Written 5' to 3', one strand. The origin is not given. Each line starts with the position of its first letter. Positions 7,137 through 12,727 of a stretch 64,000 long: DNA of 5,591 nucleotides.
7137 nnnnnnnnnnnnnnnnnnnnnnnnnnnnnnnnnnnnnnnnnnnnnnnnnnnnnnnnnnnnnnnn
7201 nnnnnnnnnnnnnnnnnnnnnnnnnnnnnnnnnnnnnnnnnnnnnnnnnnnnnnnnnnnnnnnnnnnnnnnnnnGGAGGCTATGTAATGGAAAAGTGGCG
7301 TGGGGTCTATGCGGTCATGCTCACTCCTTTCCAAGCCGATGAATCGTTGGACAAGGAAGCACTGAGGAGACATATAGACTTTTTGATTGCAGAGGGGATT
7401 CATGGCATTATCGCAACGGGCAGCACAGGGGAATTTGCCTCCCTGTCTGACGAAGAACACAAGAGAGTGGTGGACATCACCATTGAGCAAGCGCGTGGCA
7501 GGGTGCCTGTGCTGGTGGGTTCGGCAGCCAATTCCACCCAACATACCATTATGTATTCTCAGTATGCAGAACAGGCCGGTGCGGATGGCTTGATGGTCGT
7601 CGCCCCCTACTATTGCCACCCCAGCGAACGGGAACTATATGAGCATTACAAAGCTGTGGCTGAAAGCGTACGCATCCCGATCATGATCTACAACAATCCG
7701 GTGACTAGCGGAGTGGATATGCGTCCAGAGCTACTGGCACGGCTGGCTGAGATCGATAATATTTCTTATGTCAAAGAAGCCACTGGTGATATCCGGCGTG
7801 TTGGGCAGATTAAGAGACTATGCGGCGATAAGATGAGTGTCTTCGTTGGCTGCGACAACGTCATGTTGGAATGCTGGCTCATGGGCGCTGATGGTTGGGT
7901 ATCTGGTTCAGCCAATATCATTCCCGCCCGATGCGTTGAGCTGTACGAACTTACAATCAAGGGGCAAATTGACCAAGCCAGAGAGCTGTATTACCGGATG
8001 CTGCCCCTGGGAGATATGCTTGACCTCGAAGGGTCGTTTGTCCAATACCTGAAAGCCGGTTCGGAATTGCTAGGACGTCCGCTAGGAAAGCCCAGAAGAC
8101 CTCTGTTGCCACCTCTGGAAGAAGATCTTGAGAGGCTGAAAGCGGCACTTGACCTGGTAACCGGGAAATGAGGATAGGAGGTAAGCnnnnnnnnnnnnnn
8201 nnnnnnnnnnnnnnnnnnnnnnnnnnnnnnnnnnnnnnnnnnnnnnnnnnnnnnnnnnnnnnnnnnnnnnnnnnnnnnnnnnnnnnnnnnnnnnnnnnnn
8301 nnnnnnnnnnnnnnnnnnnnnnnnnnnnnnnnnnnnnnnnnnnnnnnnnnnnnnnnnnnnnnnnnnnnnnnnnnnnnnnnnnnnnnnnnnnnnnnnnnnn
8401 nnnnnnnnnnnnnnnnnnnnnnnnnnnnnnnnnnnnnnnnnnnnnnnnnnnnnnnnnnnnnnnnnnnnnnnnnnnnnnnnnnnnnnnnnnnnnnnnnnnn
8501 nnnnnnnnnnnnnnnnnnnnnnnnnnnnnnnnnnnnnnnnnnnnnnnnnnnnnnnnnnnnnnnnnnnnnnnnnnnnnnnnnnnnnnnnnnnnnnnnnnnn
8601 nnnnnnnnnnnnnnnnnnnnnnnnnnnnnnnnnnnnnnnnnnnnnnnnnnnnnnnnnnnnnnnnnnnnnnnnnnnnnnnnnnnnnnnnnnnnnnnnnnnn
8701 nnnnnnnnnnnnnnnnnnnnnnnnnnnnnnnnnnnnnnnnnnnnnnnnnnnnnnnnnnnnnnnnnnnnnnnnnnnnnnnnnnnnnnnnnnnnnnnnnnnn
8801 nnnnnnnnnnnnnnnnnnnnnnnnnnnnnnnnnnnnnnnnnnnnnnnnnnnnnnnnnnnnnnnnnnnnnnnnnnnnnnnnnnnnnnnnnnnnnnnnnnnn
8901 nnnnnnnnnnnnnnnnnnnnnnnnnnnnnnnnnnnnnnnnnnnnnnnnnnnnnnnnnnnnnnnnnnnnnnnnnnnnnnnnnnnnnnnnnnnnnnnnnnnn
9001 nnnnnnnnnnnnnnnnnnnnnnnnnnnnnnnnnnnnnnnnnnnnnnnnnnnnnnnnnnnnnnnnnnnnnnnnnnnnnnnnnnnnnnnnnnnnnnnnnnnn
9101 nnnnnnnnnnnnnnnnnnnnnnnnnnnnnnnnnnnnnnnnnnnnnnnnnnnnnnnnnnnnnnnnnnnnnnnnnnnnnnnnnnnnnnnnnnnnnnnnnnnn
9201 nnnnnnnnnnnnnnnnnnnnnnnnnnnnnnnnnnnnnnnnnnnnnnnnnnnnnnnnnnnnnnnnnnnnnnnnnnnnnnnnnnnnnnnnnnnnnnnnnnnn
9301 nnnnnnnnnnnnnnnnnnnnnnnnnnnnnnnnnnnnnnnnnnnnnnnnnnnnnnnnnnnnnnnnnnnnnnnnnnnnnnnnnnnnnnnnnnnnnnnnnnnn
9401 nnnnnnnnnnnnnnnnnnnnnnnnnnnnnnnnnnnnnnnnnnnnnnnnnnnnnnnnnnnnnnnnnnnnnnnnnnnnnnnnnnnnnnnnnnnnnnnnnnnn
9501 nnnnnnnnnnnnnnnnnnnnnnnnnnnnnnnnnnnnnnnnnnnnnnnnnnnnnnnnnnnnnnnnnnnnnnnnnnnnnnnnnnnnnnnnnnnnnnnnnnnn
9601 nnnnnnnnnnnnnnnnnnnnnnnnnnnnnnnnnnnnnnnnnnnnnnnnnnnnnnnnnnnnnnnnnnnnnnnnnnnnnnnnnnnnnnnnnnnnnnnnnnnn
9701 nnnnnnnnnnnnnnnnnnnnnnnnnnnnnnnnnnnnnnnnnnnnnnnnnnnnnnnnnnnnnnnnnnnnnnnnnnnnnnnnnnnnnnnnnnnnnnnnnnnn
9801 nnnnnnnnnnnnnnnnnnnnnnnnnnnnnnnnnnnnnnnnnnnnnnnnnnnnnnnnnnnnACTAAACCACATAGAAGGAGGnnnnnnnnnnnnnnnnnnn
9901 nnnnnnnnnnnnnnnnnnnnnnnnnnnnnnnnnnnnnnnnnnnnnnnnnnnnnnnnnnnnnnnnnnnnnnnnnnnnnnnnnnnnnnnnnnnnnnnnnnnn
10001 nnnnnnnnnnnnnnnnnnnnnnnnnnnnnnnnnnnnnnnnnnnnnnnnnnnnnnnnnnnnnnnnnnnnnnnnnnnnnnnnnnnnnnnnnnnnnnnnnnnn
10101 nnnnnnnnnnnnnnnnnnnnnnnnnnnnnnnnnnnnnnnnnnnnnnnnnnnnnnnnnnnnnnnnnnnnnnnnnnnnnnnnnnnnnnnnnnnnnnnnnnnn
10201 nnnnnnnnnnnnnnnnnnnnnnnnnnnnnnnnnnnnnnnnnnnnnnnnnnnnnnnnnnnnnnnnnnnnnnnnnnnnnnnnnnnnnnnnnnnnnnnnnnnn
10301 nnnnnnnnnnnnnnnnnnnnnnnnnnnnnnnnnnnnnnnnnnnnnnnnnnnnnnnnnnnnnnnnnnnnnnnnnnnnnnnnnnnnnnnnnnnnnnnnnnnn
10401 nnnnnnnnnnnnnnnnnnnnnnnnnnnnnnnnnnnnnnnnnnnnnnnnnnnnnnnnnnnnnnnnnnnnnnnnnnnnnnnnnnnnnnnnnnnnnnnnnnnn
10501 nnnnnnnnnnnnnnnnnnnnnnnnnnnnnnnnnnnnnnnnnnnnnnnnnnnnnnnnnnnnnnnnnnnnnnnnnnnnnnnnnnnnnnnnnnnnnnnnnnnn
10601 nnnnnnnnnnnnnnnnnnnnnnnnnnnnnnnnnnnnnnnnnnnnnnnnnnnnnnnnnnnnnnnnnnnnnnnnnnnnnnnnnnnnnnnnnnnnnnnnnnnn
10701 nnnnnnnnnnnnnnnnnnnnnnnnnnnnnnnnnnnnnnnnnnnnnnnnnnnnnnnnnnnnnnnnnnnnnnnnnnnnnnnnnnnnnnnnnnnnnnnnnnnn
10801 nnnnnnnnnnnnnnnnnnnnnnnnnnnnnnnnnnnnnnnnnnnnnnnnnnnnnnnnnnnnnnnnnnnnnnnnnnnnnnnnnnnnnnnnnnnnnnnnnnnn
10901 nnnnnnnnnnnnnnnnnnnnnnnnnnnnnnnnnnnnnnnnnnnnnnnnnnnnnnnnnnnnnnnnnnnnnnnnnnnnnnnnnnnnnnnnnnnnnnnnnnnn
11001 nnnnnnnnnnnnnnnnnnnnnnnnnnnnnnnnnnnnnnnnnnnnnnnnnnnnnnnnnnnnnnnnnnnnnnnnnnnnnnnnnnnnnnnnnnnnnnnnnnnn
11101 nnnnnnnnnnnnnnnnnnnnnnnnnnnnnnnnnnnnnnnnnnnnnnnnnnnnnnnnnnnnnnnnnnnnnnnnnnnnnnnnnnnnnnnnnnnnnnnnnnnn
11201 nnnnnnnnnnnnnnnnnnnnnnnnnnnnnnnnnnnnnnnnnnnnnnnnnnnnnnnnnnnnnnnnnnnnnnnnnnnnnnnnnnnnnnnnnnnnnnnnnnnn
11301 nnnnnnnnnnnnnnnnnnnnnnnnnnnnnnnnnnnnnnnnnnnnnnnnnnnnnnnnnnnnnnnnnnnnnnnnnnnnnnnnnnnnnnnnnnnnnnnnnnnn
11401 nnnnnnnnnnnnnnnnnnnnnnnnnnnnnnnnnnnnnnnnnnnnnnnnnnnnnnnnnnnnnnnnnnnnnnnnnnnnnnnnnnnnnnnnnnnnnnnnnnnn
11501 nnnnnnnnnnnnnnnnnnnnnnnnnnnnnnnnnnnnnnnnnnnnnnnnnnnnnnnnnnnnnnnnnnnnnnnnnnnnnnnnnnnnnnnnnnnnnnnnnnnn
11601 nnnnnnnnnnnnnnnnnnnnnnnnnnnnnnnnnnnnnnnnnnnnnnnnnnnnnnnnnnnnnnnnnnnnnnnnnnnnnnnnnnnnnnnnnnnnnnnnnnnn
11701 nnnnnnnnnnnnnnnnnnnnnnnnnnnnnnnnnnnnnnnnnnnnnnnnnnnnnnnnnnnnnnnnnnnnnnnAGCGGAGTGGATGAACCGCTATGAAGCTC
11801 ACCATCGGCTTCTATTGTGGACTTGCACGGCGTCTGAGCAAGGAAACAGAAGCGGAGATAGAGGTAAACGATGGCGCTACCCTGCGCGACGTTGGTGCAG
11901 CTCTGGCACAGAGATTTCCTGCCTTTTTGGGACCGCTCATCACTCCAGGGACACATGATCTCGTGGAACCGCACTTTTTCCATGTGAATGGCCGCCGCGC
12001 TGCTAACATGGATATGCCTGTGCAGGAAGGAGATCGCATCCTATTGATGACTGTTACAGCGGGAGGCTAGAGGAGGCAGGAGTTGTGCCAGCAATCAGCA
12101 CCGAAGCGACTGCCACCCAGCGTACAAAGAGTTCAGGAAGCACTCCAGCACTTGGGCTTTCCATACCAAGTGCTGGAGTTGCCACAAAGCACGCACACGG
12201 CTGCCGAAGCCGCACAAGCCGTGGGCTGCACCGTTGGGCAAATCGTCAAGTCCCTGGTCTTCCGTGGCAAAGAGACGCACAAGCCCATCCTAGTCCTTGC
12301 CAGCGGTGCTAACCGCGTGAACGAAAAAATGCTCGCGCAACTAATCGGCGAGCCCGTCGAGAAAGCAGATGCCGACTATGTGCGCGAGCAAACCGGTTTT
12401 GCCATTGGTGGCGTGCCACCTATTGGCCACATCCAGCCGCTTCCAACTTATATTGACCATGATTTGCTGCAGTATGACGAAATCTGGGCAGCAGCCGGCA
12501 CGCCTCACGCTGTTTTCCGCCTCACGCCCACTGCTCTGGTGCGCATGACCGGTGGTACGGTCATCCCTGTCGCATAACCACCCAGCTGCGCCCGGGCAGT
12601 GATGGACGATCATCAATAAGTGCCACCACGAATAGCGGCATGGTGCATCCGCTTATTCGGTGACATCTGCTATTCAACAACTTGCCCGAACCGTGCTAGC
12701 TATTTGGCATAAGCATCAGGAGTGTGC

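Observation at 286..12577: Hydroxyproline-type catabolic island wired to a tungsten aldehyde:ferredoxin oxidoreductase and an IlvD/EDD dehydratase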

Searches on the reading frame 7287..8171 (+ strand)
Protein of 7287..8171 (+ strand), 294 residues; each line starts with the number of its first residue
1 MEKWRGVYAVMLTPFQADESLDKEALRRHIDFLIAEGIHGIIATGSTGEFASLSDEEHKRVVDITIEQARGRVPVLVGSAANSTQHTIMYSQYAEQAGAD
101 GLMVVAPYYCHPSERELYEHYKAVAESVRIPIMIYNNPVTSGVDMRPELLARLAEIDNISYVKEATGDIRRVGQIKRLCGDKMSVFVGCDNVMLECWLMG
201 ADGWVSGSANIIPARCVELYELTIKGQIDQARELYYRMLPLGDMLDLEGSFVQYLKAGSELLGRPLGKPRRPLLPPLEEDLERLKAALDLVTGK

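Call 3: search_protein_families(library=pfam, proteins=[window:7287-8171:+])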
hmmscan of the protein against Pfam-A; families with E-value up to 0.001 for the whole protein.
window:7287-8171:+ (294 aa): 1 family
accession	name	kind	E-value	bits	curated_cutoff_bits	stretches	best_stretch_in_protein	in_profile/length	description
PF00701.28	DHDPS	-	3.2e-80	269.4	22.1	1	5-288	3-286/289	Dihydrodipicolinate synthetase family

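Call 5: search_protein_families(library=ncbifam, proteins=[window:7287-8171:+], max_evalue=0.00001)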
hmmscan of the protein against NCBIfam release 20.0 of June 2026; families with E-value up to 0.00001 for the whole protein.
window:7287-8171:+ (294 aa): 7 families
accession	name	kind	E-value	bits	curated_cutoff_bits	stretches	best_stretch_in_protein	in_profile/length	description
TIGR00674.1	dapA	equivalog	1.9e-74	250.1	206.15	1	7-288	2-283/286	4-hydroxy-tetrahydrodipicolinate synthase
TIGR02313.1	HpaI-NOT-DapA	exception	6.8e-56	189.2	396.7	1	5-286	2-284/294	2,4-dihydroxyhept-2-ene-1,7-dioic acid aldolase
NF002958.0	PRK03620.1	subfamily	2.5e-47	161.2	278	1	5-288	12-296/307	5-dehydro-4-deoxyglucarate dehydratase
TIGR03249.1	KdgD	equivalog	1.2e-46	159.2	373.95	1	5-288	10-295/299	5-dehydro-4-deoxyglucarate dehydratase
NF003164.0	PRK04147.1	equivalog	3.1e-46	158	281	1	2-288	2-287/294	N-acetylneuraminate lyase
TIGR00683.1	nanA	equivalog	4.6e-42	144.3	382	1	5-286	2-283/293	N-acetylneuraminate lyase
NF040954.1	Arch_KDGaldase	equivalog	7.4e-38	130.5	390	1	10-290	6-280/288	bifunctional 2-dehydro-3-deoxy-phosphogluconate/2-dehydro-3-deoxy-6-phosphogalactonate aldolase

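Call 49: search_solved_structures(query=window:7287-8171:+, max_evalue=1e-30, show_alignments=1)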
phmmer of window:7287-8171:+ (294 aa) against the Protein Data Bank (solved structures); distinct sequences matched with E-value up to 1e-30: 96 (the best 60 are shown).
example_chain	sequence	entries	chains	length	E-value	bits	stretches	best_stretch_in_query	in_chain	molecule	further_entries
3na8_A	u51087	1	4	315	1.1e-64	221.7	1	5-282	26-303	putative dihydrodipicolinate synthetase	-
2yxg_A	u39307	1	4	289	4.9e-57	196.6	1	4-284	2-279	Dihydrodipicolinate synthase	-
2rfg_A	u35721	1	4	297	1.1e-55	192.2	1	4-283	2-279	Dihydrodipicolinate synthase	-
6xgs_A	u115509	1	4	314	1.3e-55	191.9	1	5-250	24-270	4-hydroxy-tetrahydrodipicolinate synthase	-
2vc6_A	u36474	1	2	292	9.5e-55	189.1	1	6-275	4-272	DIHYDRODIPICOLINATE SYNTHASE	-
4i7u_A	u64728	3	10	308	2.8e-54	187.6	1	4-282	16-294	Dihydrodipicolinate synthase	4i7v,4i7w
3g0s_A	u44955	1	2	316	2.2e-53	184.6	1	6-288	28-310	Dihydrodipicolinate synthase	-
3qze_A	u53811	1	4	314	3.1e-53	184.1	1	7-254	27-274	Dihydrodipicolinate synthase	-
3noe_A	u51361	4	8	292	6.1e-53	183.1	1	8-253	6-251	Dihydrodipicolinate synthase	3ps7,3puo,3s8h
6ue0_AAA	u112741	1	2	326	1.1e-52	182.3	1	6-288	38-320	4-hydroxy-tetrahydrodipicolinate synthase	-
7jz7_A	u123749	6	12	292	1.1e-52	182.3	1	6-288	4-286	4-hydroxy-tetrahydrodipicolinate synthase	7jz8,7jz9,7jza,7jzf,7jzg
6p90_A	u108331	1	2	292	3.5e-52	180.6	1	8-254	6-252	4-hydroxy-tetrahydrodipicolinate synthase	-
7jzc_A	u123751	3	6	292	5.7e-52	180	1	6-288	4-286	4-hydroxy-tetrahydrodipicolinate synthase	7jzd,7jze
2pur_A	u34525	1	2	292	5.7e-52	180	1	6-288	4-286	Dihydrodipicolinate synthase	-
7jzb_A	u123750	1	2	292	7.9e-52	179.5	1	6-288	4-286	4-hydroxy-tetrahydrodipicolinate synthase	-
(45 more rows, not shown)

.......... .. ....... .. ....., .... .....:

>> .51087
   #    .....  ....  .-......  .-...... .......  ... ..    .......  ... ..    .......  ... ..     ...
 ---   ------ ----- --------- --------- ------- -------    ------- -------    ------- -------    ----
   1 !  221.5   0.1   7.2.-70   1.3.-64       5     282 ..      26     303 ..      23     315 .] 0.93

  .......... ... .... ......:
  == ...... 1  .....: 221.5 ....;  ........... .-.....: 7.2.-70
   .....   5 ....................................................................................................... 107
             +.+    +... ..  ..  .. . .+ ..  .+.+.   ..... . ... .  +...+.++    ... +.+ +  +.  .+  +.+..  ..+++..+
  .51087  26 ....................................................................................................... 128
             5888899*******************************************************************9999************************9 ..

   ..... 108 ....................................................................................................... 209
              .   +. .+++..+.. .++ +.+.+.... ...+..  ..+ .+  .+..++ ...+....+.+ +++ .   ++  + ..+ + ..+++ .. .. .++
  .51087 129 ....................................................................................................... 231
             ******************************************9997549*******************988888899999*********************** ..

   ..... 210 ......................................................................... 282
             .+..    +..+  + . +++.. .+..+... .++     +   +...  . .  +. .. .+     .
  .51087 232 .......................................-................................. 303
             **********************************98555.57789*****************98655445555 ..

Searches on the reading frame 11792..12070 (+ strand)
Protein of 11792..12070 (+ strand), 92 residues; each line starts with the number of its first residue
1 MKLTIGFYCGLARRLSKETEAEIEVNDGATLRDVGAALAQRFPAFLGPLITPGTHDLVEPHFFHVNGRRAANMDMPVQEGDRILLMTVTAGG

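Call 4: search_protein_families(library=pfam, proteins=[window:11792-12070:+], max_evalue=0.01)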
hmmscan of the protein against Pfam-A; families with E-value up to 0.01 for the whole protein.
window:11792-12070:+ (92 aa): 1 family
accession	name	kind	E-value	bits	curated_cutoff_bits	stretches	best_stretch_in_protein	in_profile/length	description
PF02597.26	ThiS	-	3.3e-07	31.2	22.5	1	11-92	6-76/76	ThiS family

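Call 77: search_protein_families(library=ncbifam, proteins=[window:11792-12070:+], max_evalue=0.00001)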
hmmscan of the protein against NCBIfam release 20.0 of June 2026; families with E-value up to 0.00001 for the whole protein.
window:11792-12070:+ (92 aa): 1 family
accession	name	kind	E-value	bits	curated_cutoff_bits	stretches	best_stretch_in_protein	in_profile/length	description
TIGR01687.1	moaD_arch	subfamily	1.7e-07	31.6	49.5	1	13-92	10-88/88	MoaD family protein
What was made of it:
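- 11792..12070 (+): MoaD/ThiS-like small protein ending in GG (AOR cofactor-maturation accessory). PF02597, 3.3e-7 (call 4). moaD_arch subfamily, 1.7e-7, below its cut-off (call 77).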

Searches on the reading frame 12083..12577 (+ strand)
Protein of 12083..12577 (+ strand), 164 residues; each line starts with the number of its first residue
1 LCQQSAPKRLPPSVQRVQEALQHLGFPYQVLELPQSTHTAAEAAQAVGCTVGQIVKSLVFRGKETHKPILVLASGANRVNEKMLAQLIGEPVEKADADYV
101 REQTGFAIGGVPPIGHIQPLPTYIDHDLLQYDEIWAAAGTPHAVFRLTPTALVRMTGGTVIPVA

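Call 4: search_protein_families(library=pfam, proteins=[window:12083-12577:+], max_evalue=0.01)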
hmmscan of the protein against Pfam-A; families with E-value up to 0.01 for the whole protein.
window:12083-12577:+ (164 aa): 1 family
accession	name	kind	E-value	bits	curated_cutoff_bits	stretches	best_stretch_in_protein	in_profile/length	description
PF04073.20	tRNA_edit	-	3.6e-31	108.2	25.5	1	36-154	3-122/123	Aminoacyl-tRNA editing domain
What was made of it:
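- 12083..12577 (+): YbaK/ProX-type free-standing aminoacyl-tRNA(Pro) editing domain, last gene of the operon. PF04073, 3.6e-31 (call 4).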

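Call 77: search_protein_families(library=ncbifam, proteins=[window:12083-12577:+], max_evalue=0.00001)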
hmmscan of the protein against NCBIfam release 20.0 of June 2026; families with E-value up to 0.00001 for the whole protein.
window:12083-12577:+ (164 aa): 3 families
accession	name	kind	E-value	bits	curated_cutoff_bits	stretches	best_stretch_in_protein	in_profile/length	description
TIGR00011.1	YbaK_EbsC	equivalog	4.7e-20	71.9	153.25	1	19-163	5-151/152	Cys-tRNA(Pro) deacylase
NF007951.0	PRK10670.1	equivalog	5.8e-09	36.1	243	1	34-158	24-150/159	Cys-tRNA(Pro)/Cys-tRNA(Cys) deacylase YbaK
NF006625.0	PRK09194.1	equivalog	8.4e-08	31.6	558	1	36-139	256-358/559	proline--tRNA ligase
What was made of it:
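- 12083..12577 (+): It scores below the YbaK_EbsC cut-off (call 77).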
